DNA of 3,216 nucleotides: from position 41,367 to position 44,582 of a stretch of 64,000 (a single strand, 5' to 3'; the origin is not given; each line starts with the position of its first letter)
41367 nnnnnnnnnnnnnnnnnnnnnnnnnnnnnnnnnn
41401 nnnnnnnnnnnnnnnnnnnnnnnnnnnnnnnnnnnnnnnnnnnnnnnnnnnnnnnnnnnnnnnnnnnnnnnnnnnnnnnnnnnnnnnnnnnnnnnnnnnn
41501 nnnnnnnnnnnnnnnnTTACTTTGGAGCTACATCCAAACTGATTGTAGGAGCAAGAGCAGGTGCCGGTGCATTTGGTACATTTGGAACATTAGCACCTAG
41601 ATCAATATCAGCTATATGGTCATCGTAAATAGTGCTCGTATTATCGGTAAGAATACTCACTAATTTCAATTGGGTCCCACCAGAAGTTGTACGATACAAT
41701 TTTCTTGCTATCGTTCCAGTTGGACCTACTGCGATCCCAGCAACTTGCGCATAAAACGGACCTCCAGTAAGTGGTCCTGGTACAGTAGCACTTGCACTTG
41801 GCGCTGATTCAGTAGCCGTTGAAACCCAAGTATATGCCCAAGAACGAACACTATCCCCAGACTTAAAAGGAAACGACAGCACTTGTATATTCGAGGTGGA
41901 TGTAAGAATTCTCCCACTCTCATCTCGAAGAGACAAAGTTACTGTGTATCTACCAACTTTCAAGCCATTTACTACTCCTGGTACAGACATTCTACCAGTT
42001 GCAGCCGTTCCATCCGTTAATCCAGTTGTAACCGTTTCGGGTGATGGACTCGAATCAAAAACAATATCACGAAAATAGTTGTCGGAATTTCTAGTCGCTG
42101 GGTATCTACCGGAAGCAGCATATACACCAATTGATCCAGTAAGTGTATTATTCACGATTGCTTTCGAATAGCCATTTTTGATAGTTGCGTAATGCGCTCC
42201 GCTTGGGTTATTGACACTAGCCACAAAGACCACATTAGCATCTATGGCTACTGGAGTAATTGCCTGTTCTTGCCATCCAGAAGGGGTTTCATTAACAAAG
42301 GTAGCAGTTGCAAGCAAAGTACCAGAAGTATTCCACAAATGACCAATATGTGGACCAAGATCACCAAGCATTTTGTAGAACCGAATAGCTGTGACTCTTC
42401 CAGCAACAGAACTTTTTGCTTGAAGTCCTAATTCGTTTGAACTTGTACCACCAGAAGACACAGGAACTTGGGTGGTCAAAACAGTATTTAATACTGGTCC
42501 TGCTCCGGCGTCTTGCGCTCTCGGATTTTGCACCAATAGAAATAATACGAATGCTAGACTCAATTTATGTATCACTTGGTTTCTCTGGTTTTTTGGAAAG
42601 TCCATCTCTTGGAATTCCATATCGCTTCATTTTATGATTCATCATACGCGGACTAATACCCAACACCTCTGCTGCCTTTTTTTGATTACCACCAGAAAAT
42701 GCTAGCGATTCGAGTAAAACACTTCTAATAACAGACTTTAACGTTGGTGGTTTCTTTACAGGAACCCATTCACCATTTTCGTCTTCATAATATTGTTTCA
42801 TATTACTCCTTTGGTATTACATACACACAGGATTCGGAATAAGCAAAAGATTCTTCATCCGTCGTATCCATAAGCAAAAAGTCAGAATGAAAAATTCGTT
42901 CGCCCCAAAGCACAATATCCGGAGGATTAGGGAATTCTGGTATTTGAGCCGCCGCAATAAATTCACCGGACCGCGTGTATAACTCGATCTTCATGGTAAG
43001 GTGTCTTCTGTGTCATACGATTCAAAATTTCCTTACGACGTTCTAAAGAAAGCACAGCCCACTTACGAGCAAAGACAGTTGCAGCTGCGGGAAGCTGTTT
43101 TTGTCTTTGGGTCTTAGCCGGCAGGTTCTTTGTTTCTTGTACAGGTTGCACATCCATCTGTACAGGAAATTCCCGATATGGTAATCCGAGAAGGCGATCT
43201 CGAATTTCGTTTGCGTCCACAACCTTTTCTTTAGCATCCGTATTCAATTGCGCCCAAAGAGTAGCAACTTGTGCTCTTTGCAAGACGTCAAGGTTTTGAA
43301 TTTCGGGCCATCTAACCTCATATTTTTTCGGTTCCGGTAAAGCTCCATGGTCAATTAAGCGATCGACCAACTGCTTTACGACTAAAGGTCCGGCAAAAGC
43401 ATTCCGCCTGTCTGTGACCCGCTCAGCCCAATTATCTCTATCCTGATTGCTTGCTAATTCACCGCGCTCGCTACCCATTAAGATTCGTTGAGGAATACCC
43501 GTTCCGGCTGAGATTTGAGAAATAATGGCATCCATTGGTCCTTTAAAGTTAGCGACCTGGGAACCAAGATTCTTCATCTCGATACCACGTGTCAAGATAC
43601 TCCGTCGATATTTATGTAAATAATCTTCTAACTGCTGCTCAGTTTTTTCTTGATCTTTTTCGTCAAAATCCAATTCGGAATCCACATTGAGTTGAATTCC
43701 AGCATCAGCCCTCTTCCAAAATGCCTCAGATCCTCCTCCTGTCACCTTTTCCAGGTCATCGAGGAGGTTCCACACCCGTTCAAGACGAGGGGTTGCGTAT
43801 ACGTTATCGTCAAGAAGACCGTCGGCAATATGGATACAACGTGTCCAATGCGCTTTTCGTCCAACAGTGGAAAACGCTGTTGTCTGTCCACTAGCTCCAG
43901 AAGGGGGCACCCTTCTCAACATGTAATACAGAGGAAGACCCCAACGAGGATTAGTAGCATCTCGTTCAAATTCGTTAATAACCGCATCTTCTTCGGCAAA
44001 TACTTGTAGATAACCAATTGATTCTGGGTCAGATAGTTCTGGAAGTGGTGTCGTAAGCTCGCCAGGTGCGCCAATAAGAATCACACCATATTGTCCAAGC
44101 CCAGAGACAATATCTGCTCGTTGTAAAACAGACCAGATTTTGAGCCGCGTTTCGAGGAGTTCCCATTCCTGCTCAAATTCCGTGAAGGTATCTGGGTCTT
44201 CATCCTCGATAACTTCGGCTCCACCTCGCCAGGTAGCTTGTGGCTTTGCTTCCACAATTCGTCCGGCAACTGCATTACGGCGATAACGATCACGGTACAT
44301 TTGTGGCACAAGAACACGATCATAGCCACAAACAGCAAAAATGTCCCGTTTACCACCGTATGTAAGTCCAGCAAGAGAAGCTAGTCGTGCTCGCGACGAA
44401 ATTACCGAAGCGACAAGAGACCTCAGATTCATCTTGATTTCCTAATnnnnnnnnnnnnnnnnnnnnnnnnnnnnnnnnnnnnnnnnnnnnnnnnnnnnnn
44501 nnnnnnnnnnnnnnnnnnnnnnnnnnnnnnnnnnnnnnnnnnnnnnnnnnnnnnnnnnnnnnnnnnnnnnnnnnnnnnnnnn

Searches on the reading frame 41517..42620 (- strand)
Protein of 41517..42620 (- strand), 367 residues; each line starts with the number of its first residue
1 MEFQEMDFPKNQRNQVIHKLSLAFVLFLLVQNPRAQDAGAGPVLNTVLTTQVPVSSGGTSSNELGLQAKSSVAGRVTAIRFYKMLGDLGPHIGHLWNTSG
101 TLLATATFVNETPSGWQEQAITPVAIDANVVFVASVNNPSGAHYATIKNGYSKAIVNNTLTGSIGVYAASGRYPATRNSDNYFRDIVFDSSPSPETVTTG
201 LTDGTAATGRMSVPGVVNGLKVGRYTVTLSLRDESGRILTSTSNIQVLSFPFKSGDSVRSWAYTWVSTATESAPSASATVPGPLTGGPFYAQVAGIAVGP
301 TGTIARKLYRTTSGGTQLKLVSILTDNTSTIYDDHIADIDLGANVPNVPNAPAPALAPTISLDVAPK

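Call 3: search_protein_families(library=pfam, proteins=[window:41517-42620:-], max_evalue=0.1)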
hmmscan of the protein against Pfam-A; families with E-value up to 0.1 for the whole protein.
window:41517-42620:- (367 aa): 2 families
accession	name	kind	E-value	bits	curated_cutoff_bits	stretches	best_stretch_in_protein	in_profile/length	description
PF13313.11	DUF4082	-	2.9e-29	102.3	28.4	1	54-183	7-142/143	Domain of unknown function (DUF4082)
PF16403.11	Bact_surface_Ig-like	-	0.014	15.9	27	1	203-247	27-71/71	Bacterial surface protein, Ig-like domain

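Call 4: search_protein_families(library=phrogs, proteins=[window:41517-42620:-], max_evalue=0.1)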
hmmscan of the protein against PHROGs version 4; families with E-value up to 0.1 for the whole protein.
window:41517-42620:- (367 aa): 0 families

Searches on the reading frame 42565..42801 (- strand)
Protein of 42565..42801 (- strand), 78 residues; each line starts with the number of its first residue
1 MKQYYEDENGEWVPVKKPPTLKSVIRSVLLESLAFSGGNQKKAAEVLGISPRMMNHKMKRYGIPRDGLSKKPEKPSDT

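Call 3: search_protein_families(library=pfam, proteins=[window:42565-42801:-], max_evalue=0.1)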
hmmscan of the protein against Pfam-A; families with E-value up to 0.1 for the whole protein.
window:42565-42801:- (78 aa): 4 families
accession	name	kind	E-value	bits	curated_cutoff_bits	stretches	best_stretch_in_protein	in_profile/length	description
PF02954.25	HTH_8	-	7.2e-09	35.7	22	1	28-61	9-42/42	Bacterial regulatory protein, Fis family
PF02042.20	RWP-RK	-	0.013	15.8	29.3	1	40-65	15-40/49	RWP-RK domain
PF18024.7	HTH_50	-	0.067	13.3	27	0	41-63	27-49/50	Helix-turn-helix domain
PF13518.12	HTH_28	-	0.068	13.7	25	0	33-53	8-28/52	Helix-turn-helix domain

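Call 4: search_protein_families(library=phrogs, proteins=[window:42565-42801:-], max_evalue=0.1)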
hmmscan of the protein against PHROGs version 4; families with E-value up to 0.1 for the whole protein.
window:42565-42801:- (78 aa): 4 families
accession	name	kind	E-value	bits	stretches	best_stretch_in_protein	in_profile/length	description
phrog_3865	-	unknown function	0.001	20.3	1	36-59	23-46/74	-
phrog_13024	-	unknown function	0.0033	18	1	26-63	190-227/233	-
phrog_10100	-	DNA, RNA and nucleotide metabolism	0.0037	18.2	1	24-60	27-63/66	HTH DNA binding protein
phrog_2328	-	transcription regulation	0.073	13.9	1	25-65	16-56/128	transcriptional repressor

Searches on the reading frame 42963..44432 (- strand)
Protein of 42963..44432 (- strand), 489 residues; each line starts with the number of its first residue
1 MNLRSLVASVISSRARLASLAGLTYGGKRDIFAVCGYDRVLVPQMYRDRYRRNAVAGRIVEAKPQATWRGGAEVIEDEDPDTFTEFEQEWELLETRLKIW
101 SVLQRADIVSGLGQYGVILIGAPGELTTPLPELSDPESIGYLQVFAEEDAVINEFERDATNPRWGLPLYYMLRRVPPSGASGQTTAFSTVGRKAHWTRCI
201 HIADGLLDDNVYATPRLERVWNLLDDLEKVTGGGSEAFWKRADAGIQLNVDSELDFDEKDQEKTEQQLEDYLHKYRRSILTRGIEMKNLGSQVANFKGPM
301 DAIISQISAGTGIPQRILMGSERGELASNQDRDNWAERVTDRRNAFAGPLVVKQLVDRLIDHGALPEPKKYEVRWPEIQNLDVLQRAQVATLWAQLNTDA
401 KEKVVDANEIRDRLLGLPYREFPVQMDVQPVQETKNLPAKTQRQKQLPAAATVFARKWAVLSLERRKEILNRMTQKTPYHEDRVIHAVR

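Call 3: search_protein_families(library=pfam, proteins=[window:42963-44432:-], max_evalue=0.1)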
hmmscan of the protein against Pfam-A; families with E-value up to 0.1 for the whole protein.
window:42963-44432:- (489 aa): 2 families
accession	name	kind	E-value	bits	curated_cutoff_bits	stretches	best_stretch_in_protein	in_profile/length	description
PF06381.16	Phage_portal_3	-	4.8e-27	95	33.8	1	47-395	4-353/357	Phage portal protein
PF04860.17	Phage_portal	-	0.0046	16.6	39.1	1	191-413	108-319/321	Phage portal protein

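Call 4: search_protein_families(library=phrogs, proteins=[window:42963-44432:-], max_evalue=0.1)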
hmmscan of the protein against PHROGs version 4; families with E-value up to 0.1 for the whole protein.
window:42963-44432:- (489 aa): 3 families
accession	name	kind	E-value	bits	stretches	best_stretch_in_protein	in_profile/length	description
phrog_146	-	head and packaging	9.1e-62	210.7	1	32-437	43-453/587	portal protein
phrog_15615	-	head and packaging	0.0021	18.5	1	48-172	39-158/194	virion structural protein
phrog_12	-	head and packaging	0.014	15.4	1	199-329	204-338/646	portal protein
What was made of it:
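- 42963..44432 (-): Portal protein (489 aa), downstream neighbour. Phage_portal_3 E 4.8e-27; phrog_146 E 9e-62 (calls 3, 4).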
